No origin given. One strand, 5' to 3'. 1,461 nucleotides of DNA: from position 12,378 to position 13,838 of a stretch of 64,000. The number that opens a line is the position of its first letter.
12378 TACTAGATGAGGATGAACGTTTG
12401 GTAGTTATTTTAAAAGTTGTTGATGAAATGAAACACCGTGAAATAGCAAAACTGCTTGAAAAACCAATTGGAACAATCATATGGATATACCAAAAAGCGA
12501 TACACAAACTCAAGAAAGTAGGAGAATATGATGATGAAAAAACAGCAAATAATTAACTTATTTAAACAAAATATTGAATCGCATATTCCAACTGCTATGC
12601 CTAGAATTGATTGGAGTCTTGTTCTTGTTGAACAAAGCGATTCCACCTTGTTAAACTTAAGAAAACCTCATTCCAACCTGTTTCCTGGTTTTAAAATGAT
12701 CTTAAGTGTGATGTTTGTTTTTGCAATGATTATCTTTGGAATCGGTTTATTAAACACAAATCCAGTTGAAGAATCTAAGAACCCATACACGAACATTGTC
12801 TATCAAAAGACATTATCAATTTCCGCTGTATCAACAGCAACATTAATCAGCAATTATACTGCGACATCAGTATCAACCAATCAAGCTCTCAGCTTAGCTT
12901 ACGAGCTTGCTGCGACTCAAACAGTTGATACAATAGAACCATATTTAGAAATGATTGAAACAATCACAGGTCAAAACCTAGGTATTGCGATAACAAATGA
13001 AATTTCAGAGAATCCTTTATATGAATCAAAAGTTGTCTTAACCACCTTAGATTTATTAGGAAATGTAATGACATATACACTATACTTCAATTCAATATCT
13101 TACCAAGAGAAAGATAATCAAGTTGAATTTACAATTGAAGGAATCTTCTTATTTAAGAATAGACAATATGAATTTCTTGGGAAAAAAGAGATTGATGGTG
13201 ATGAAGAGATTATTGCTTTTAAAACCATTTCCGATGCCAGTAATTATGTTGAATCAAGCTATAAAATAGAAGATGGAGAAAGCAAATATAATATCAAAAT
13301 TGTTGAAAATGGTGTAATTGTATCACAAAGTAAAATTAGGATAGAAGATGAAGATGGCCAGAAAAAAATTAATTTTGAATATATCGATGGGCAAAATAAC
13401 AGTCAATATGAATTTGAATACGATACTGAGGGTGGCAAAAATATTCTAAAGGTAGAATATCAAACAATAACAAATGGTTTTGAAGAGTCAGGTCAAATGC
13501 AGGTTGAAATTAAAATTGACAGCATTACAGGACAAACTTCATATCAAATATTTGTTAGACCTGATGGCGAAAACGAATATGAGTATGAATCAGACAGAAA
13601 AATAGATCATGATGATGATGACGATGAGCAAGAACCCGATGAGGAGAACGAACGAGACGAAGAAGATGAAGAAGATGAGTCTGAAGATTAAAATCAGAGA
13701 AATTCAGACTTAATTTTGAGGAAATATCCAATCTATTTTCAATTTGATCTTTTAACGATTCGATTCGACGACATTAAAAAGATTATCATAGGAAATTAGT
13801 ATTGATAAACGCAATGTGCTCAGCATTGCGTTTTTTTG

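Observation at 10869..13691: ECF sigma flanked by a lipoprotein and an anti-sigma that share the same ectodomain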

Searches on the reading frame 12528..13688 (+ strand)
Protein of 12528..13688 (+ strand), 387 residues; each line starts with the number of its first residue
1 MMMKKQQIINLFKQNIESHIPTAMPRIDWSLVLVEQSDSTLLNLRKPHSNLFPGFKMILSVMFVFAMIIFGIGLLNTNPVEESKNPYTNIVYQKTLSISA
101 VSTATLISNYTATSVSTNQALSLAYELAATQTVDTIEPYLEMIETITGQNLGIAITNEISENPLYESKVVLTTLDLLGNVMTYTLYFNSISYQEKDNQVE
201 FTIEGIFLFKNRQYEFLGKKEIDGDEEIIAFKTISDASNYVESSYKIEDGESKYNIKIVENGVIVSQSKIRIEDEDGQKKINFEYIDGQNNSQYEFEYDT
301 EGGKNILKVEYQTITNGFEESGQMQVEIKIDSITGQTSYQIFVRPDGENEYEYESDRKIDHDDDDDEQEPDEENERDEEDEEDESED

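Call 4: search_protein_families(library=pfam, proteins=[window:12528-13688:+], max_evalue=0.1)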
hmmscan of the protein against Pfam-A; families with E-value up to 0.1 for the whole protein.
window:12528-13688:+ (387 aa): 2 families
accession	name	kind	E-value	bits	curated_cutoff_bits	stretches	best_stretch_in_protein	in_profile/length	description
PF12704.14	MacB_PCD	-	0.054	14.2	27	0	57-150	8-83/207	MacB-like periplasmic core domain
PF16383.10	DUF4992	-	0.057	13.6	29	1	205-317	44-155/183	Domain of unknown function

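Call 5: search_protein_families(library=ncbifam, proteins=[window:12528-13688:+], max_evalue=0.1)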
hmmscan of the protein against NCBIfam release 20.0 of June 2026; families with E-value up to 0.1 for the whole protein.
window:12528-13688:+ (387 aa): 0 families

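Call 6: find_homologous_proteins(query=window:12528-13688:+)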
Query window:12528-13688:+ (387 aa): 22 proteins with E <= 0.001 among 2520 candidates.
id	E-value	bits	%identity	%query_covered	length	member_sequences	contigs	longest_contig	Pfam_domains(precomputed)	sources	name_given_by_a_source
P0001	1.3e-244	829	100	100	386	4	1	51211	-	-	-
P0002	1.1e-163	562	71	93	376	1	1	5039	-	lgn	-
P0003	8.9e-146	504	61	89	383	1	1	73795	-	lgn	-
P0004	1.7e-141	489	59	93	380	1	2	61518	-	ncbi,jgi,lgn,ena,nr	ncbi:MAG: hypothetical protein KKH01_03770 [Firmicutes bacterium]|nr:hypothetical protein [Bacillota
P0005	3.8e-140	485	61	92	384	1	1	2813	-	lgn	-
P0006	5.0e-140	485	60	93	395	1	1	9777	-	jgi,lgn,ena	-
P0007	6.4e-140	484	60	93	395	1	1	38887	-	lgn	-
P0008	5.4e-139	481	59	94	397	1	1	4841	-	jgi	-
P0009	8.6e-139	481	59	99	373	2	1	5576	-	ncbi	-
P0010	3.3e-138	479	60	93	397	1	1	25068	-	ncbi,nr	ncbi:MAG: hypothetical protein K9L02_04090 [Acholeplasmataceae bacterium]|nr:hypothetical protein [A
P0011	4.8e-138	478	59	100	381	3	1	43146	-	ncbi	-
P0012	1.6e-124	434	54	91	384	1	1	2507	-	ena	-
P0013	1.1e-120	421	53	92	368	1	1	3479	-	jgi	-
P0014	8.3e-103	362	46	97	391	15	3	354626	-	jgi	-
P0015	1.1e-99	352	46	98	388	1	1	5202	-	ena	-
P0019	5.2e-56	208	36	68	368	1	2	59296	-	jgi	-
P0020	2.0e-52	197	34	88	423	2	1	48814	-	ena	-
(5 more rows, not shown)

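Call 8: find_encoding_contigs(protein=P0014, flank=6000, max_places=2)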
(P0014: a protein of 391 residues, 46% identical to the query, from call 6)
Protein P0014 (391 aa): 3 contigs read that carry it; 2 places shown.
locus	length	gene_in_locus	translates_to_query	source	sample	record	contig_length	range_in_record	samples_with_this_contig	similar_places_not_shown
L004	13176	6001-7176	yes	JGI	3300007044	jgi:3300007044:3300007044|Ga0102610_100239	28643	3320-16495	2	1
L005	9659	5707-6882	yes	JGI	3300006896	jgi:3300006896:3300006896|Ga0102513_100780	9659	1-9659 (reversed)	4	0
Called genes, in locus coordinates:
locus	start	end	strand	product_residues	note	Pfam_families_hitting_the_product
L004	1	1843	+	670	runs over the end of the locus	PF00664:ABC_membrane, PF00005:ABC_tran, PF02463:SMC_N (weak)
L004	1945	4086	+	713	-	PF13287:Fn3_assoc, PF13290:CHB_HEX_C_1, PF08757:CotH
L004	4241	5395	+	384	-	-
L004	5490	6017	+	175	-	PF04542:Sigma70_r2, PF08281:Sigma70_r4_2, PF04545:Sigma70_r4 (faint)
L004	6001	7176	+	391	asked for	-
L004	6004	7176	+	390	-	-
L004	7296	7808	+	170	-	PF00255:GSHPx, PF00578:AhpC-TSA (weak), PF08534:Redoxin (faint)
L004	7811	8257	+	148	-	PF13463:HTH_27 (faint), PF22381:Staph_reg_Sar_Rot, PF01047:MarR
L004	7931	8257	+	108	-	PF01047:MarR, PF22381:Staph_reg_Sar_Rot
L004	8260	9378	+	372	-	PF00383:dCMP_cyt_deam_1, PF14437:MafB19-deam, PF01872:RibD_C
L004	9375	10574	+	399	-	PF00926:DHBP_synthase, PF00925:GTP_cyclohydro2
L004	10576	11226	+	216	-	PF00702:Hydrolase, PF12710:HAD (weak), PF13419:HAD_2, PF13242:Hydrolase_like (weak)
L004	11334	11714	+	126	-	PF13510:Fer2_4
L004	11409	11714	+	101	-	PF13510:Fer2_4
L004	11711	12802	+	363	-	PF00070:Pyr_redox (faint), PF00890:FAD_binding_2 (faint), PF01134:GIDA (faint), PF03486:HI0933_like (weak), PF07992:Pyr_redox_2, PF12831:FAD_oxidored, PF13450:NAD_binding_8 (weak), PF13738:Pyr_redox_3, +3 more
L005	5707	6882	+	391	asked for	-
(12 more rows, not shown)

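Call 9: find_encoding_contigs(protein=P0004, flank=6000, max_places=2)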
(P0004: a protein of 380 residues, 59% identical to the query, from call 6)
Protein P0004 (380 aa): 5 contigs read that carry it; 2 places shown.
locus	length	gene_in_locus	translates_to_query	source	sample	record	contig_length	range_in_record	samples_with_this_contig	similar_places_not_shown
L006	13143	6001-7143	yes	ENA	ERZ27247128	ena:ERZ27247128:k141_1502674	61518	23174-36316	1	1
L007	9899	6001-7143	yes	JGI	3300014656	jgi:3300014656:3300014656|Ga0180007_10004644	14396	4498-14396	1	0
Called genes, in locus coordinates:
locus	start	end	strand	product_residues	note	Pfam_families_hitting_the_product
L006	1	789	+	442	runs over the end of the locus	-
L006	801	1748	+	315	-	PF21088:MS_channel_1st, PF00924:MS_channel_2nd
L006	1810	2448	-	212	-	-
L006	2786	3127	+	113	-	PF03551:PadR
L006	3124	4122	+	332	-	-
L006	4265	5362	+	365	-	-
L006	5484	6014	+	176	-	PF04542:Sigma70_r2, PF08281:Sigma70_r4_2, PF04545:Sigma70_r4 (weak)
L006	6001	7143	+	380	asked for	-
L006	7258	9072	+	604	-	-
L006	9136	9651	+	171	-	PF00255:GSHPx, PF00578:AhpC-TSA (weak), PF08534:Redoxin (faint)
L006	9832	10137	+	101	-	PF13510:Fer2_4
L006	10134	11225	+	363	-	PF00070:Pyr_redox (faint), PF00890:FAD_binding_2 (weak), PF01134:GIDA (faint), PF03486:HI0933_like (weak), PF07992:Pyr_redox_2, PF12831:FAD_oxidored, PF13450:NAD_binding_8, PF13738:Pyr_redox_3, +4 more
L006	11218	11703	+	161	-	PF13187:Fer4_9 (weak), PF13237:Fer4_10 (faint), PF14697:Fer4_21 (weak), PF12837:Fer4_6 (faint), PF12838:Fer4_7 (weak), PF25160:LdpA_Fe-S-bd (weak), PF00037:Fer4 (weak), PF12797:Fer4_2 (weak)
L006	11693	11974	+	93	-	PF17806:SO_alpha_A3, PF04324:Fer2_BFD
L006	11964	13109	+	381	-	PF00890:FAD_binding_2 (weak), PF01266:DAO, PF07992:Pyr_redox_2 (faint), PF13738:Pyr_redox_3 (faint)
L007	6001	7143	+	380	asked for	-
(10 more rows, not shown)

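Call 11: find_encoding_contigs(protein=P0020, flank=5000, max_places=1)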
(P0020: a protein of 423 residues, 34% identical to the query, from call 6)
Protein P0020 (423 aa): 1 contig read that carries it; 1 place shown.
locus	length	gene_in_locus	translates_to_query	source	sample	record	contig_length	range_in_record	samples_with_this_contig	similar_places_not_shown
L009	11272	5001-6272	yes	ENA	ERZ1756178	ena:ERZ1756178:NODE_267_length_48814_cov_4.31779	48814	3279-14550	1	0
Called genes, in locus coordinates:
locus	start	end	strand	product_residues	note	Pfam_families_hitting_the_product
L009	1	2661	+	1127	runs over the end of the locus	PF00873:ACR_tran, PF03176:MMPL (weak), PF00873:ACR_tran, PF03176:MMPL (weak)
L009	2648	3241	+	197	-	PF00440:TetR_N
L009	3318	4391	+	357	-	-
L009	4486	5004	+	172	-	PF04542:Sigma70_r2, PF08281:Sigma70_r4_2, PF04545:Sigma70_r4 (weak)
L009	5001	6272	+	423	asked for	-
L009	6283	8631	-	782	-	PF12705:PDDEXK_1 (faint), PF00270:DEAD (faint), PF06733:DEAD_2, PF13307:Helicase_C_2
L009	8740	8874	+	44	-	-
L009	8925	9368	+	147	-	-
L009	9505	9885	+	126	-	PF01042:Ribonuc_L-PSP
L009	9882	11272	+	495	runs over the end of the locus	-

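Call 12: find_encoding_contigs(protein=P0019, flank=5000, max_places=1)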
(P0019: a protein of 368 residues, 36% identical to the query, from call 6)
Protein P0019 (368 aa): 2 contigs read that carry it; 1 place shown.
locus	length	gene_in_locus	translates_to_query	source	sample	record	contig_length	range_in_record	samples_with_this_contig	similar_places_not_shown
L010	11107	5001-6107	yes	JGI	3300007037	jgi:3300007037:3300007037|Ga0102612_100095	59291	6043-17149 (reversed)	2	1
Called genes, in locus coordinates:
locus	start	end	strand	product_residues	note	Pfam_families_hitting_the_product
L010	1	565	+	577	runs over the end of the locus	PF00664:ABC_membrane, PF00005:ABC_tran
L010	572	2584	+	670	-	PF00664:ABC_membrane, PF00005:ABC_tran, PF02463:SMC_N (faint)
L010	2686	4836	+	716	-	PF13287:Fn3_assoc, PF13290:CHB_HEX_C_1 (weak), PF08757:CotH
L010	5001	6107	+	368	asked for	-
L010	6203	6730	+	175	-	PF04542:Sigma70_r2, PF08281:Sigma70_r4_2, PF04545:Sigma70_r4 (weak)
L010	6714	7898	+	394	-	-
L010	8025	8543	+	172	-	PF00255:GSHPx, PF00578:AhpC-TSA (weak), PF08534:Redoxin (faint)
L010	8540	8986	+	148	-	PF13463:HTH_27 (faint), PF22381:Staph_reg_Sar_Rot, PF01047:MarR, PF12802:MarR_2 (weak)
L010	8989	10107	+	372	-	PF00383:dCMP_cyt_deam_1, PF14437:MafB19-deam, PF01872:RibD_C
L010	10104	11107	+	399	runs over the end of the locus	PF00926:DHBP_synthase, PF00925:GTP_cyclohydro2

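Call 56: find_related_loci(query=window:12528-13688:+, collection=genome_contigs, flank=3000)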
Query window:12528-13688:+ (387 aa) in genome_contigs; peptide patterns used: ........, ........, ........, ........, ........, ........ (x = any residue, [..] = any of these).
599 stretches matched a pattern (row limit reached: there are more); 4 encode a relative of the query (tblastn E <= 1e-3); 4 distinct loci.
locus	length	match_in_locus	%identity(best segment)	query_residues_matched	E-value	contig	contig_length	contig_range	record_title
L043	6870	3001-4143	42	1-383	4e-100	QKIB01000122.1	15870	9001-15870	MAG: Acholeplasmatales bacterium isolate SZUA-569 scaffold_10741, whole genome shotgun sequence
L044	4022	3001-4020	47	1-343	7e-96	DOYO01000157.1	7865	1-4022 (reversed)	MAG TPA_asm: Acholeplasmataceae bacterium isolate UBA12080 contig_25405, whole genome shotgun sequence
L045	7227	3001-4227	55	2-387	4e-141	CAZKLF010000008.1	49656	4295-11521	MAG TPA_asm: uncultured Mariniplasma sp. isolate SRP191223_co1_51 genome assembly, contig: NODE_433_length_49656_cov_6.5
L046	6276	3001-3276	30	228-311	3e-6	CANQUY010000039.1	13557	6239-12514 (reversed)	MAG: uncultured Clostridia bacterium isolate Lapin-032__bin118 genome assembly, contig: Lapin-032__NODE_6468_length_1355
